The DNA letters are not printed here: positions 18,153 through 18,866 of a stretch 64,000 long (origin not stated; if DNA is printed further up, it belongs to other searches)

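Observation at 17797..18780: Low-GC two-gene islet between dnaE and accA: leaderless SLT-type muramidase coupled to a secreted Ivy-like protein, a candidate peptidoglycan effector/immunity pair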

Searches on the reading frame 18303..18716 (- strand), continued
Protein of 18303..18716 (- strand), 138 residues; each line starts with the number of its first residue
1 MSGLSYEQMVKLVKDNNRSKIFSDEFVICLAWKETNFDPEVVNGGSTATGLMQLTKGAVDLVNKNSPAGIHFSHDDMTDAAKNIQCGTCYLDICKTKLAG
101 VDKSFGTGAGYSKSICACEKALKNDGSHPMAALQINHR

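Call 81: search_dna_similar(query=window:18303-18716:-, collection=phages, mode=protein, max_evalue=0.001, max_rows=10)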
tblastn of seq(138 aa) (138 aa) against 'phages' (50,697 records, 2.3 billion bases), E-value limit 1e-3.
Records with a match: 3; places in all: 3; records where one place covers at least 80% of the query: 0.
Best place of each record, by identity: <60% 3.
By first word of the organism name: Pseudomonas 3.
By host as written in the record: Pseudomonas aeruginosa PAO1R 2; Pseudomonas sp. 1.
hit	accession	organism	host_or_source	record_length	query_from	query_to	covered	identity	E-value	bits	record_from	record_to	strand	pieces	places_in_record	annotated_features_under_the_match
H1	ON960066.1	Pseudomonas phage phiZ98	Pseudomonas sp.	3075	7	112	77%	32.1%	1e-6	52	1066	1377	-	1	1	putative muramidase (x2)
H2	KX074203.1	Pseudomonas phage phiYY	Pseudomonas aeruginosa PAO1R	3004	34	99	48%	36.4%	1e-4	46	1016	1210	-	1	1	putative muramidase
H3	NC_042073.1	Pseudomonas phage phiYY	Pseudomonas aeruginosa PAO1R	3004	34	99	48%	36.4%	1e-4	46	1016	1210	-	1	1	putative muramidase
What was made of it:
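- The only hits are cystovirus muramidases at 32-36% identity (call 81).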

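Call 82: search_dna_similar(query=window:18303-18716:-, collection=plasmids, mode=protein, max_evalue=0.001, max_rows=15)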
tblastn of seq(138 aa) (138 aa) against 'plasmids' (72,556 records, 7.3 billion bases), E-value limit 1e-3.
Records with a match: 1; places in all: 1; records where one place covers at least 80% of the query: 1.
Best place of each record, by identity: 60-80% 1.
By first word of the organism name: Eleftheria 1.
By predicted mobility (MOB-suite, as given by PLSDB): mobilizable 1.
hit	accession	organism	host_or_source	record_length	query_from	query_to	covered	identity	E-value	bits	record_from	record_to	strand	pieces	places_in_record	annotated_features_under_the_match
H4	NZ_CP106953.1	Eleftheria terrae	soil sample,soil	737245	4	138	98%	61.5%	4e-53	186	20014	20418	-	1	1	transglycosylase SLT domain-containing protein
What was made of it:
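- Tried and rejected: The only hit is the 737-kb Eleftheria terrae replicon (call 82).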

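Call 83: find_related_loci(query=A2, collection=viral_contigs, flank=6000)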
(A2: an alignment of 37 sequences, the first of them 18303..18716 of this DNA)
Query A2 (138 aa) in viral_contigs; peptide patterns used: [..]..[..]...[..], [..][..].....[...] (x = any residue, [..] = any of these).
54 stretches matched a pattern; 1 encode a relative of the query (tblastn E <= 1e-3); 1 distinct loci.
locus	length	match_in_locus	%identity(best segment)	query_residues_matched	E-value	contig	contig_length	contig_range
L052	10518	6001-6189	38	38-111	9e-7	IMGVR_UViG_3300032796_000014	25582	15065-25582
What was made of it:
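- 2.9 million viral contigs gave one distant hit at 38% (call 83).
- Tried and rejected: No family member is present in phage genomes or viral contigs (calls 81, 83).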

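Call 86: search_protein_families(library=ncbifam, proteins=[L043:45-1412:+, L043:1416-3131:+, L043:3982-5775:+, L043:5792-8572:+, L043:8569-9597:+, L043:10419-11174:+, L043:11889-13070:-, L043:13081-14550:-, L043:14576-16105:-, L043:16172-19336:+], max_evalue=0.001)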
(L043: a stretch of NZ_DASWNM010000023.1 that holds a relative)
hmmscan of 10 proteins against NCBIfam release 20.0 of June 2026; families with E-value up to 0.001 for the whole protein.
L043:45-1412:+ (455 aa): 3 families
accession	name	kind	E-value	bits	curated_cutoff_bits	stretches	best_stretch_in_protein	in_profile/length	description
NF033848.1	VgrG_rel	hypoth_equivalog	1e-37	129.7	275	1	178-343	369-540/547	VgrG-related protein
TIGR01646.1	vgr_GE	subfamily_domain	4.3e-25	88.6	121.8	1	179-302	340-477/480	type VI secretion system tip protein VgrG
TIGR03361.1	VI_Rhs_Vgr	subfamily_domain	1.2e-22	80.2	186.35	1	146-306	309-496/513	type VI secretion system tip protein TssI/VgrG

L043:1416-3131:+ (571 aa): 0 families

L043:3982-5775:+ (597 aa): 1 family
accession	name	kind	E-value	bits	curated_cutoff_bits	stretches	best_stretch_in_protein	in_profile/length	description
TIGR03353.2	VI_chp_4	equivalog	8.6e-17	61.4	100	2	129-282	55-220/429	type VI secretion system baseplate subunit TssK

L043:5792-8572:+ (926 aa): 33 families (the best 25 are shown)
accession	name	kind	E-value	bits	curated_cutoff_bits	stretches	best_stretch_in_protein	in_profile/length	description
TIGR03346.1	chaperone_ClpB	equivalog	3.6e-262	872.5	1232.1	1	11-846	6-849/853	ATP-dependent chaperone ClpB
NF008118.0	PRK10865.1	equivalog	1.2e-212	708.3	1417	1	1-845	1-851/857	ATP-dependent chaperone ClpB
TIGR03345.1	VI_ClpV1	equivalog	1.3e-205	685.3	884.95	1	9-828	4-836/852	type VI secretion system ATPase TssH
TIGR02639.1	ClpA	equivalog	7.5e-192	639.3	993.15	2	10-411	5-419/734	ATP-dependent Clp protease ATP-binding subunit ClpA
NF033607.0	disagg_AAA_ClpG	exception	4.8e-175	584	1900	2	14-421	97-507/932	AAA family protein disaggregase ClpG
NF033606.1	heat_AAA_ClpK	exception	1.4e-173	579.1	1900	2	10-420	116-527/949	heat shock survival AAA family ATPase ClpK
NF008263.0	PRK11034.1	equivalog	6.7e-152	507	1350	2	143-417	152-427/758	ATP-dependent Clp protease ATP-binding subunit ClpA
NF003745.1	PRK05342.1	equivalog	2.6e-07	29.8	359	0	594-617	110-133/418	ATP-dependent Clp protease ATP-binding subunit ClpX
TIGR03689.1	pup_AAA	equivalog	3.3e-07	29.4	504.75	0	203-299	220-318/512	proteasome ATPase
NF038214.1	IS21_help_AAA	equivalog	9.8e-07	28.7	200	0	594-620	91-117/232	IS21-like element helper ATPase IstB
TIGR02881.1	spore_V_K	equivalog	1.4e-06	27.6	422.95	0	203-348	46-186/261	stage V sporulation protein K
NF003229.0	PRK04195.1-5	equivalog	2.1e-06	26.7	280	0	594-676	45-114/413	replication factor C large subunit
NF009881.0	PRK13341.1-2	equivalog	3.1e-06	25.3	651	0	204-377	57-208/736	AAA family ATPase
NF047784.1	MadB_ATPase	equivalog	3.3e-06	26.5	475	0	596-617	36-57/298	MadB family AAA-type ATPase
TIGR02640.1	gas_vesic_GvpN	equivalog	5.2e-06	26.1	266.8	0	575-617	6-45/262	gas vesicle protein GvpN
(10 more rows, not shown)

L043:8569-9597:+ (342 aa): 2 families
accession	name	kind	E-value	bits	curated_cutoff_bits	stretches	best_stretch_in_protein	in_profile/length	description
TIGR03354.1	VI_FHA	hypoth_equivalog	2.5e-13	50.6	120.25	1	270-331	31-94/420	type VI secretion system-associated FHA domain protein TagH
NF049868.1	FhaB_Rv0019c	equivalog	0.0003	20.9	125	0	237-320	66-142/158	FHA domain-containing protein FhaB/FipA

L043:10419-11174:+ (251 aa): 16 families
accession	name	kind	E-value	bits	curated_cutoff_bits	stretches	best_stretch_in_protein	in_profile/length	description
NF033483.0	PknB_PASTA_kin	equivalog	1.3e-40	140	450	1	29-223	89-277/563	Stk1 family PASTA domain-containing Ser/Thr kinase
NF047741.1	antiphage_MADS6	equivalog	3.1e-31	108.6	460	1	31-226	282-472/612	methylation-associated defense system protein kinase MAD6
NF038150.1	lanthi_synth_IV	equivalog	8.9e-31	107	650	1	36-222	288-460/851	class IV lanthionine synthetase LanL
NF052427.1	StpK7MSMEG_1200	equivalog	3.3e-25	88.6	900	1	55-217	117-271/601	serine/threonine protein kinase StpK7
NF009651.0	PRK13184.1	equivalog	4.1e-24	84.6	839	1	37-214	104-290/932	serine/threonine-protein kinase PknD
NF033442.0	BREX_PglW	equivalog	1.6e-20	72.5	990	1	54-227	617-782/1391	BREX system serine/threonine kinase PglW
TIGR03903.1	TOMM_kin_cyc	equivalog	7e-18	63.9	705.75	1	28-212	60-245/1267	TOMM system kinase/cyclase fusion protein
NF053615.1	SerThrKinAfsKStmc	equivalog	7.9e-15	54.6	1300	1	58-156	124-218/809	protein serine/threonine kinase AfsK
NF038151.1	lanthi_synth_III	equivalog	9.5e-14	50.7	575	1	45-174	335-452/833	class III lanthionine synthetase LanKC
NF043056.1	T4SS_LegK1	equivalog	8.2e-11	41.2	550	1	64-143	207-282/516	Dot/Icm T4SS effector kinase LegK1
TIGR03724.2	arch_bud32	equivalog_domain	1e-05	25.1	125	1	57-95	96-133/193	KEOPS complex kinase/ATPase Bud32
NF002475.0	PRK01723.1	equivalog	1e-05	24.7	142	1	59-98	156-195/241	3-deoxy-D-manno-octulosonic acid kinase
NF058632.1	SerThrKinPrkT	equivalog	0.00013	21.1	280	1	52-92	123-164/322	serine/threonine protein kinase PrkT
NF006620.0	PRK09188.1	equivalog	0.00018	20.7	490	1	60-102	125-168/365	serine/threonine protein kinase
NF011462.0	PRK14879.1-3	equivalog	0.00039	20.2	174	1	59-94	95-129/192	Kae1-associated kinase Bud32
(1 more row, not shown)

L043:11889-13070:- (393 aa): 1 family
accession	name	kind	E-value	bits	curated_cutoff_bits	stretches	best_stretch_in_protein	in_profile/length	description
TIGR02500.1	type_III_yscD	equivalog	0.00011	21.3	86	1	13-192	10-178/413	type III secretion system inner membrane ring subunit SctD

L043:13081-14550:- (489 aa): 0 families

L043:14576-16105:- (509 aa): 0 families

L043:16172-19336:+ (1054 aa): 19 families
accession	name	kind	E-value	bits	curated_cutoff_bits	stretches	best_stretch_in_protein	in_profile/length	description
NF047832.1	caspase_w_EACC1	subfamily_domain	6.8e-37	127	140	1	392-620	2-210/211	caspase, EACC1-associated type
NF040959.1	MamA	equivalog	6.3e-27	94.4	200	3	901-1033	69-201/204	magnetosome protein MamA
TIGR02917.1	PEP_TPR_lipo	equivalog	7.1e-25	87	312.2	2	685-939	349-603/899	XrtA/PEP-CTERM system TPR-repeat protein PrsT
TIGR02552.1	LcrH_SycD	equivalog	1.2e-18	67.1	104.8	2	721-837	6-122/136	SycD/LcrH family type III secretion system chaperone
TIGR02521.1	type_IV_pilW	equivalog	1.5e-17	64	154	2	698-857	30-191/234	type IV pilus biogenesis/stability protein PilW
TIGR03939.1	PGA_TPR_OMP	equivalog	4e-13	48.5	366.65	2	951-1048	100-197/800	poly-beta-1,6 N-acetyl-D-glucosamine export porin PgaA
NF033920.0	C39_PA2778_fam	equivalog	6.3e-12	45.4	150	1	947-1036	166-255/255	PA2778 family cysteine peptidase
NF033762.1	social_mot_Tgl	equivalog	2.1e-09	37.1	225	1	936-1031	30-126/252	social motility TPR repeat lipoprotein Tgl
NF052415.1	T3SS_chap_SctY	equivalog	2.2e-09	37.8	70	0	943-996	12-65/106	type III secretion apparatus assembly chaperone SctY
NF007468.0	PRK10049.1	equivalog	1.5e-08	33.3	1043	1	951-1049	115-216/817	poly-beta-1,6 N-acetyl-D-glucosamine export porin PgaA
NF007302.0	PRK09782.1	equivalog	2.6e-08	32.3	1223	1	882-1044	558-715/990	phage receptor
NF041054.1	WAxxUGC_long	equivalog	6.6e-08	32.2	300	0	895-948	268-321/354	ResA-like WAxxUGC motif-containing protein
NF033758.1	gliding_GltE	equivalog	1.6e-07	30.6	225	1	689-880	144-335/411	adventurous gliding motility TPR repeat lipoprotein GltE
NF011886.0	PRK15359.1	equivalog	6.2e-06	26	146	0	776-837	67-128/144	type III secretion system chaperone protein SscB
NF011721.1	PRK15174.1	equivalog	6.3e-06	24.7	1200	0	694-872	206-391/656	Vi polysaccharide transport protein VexE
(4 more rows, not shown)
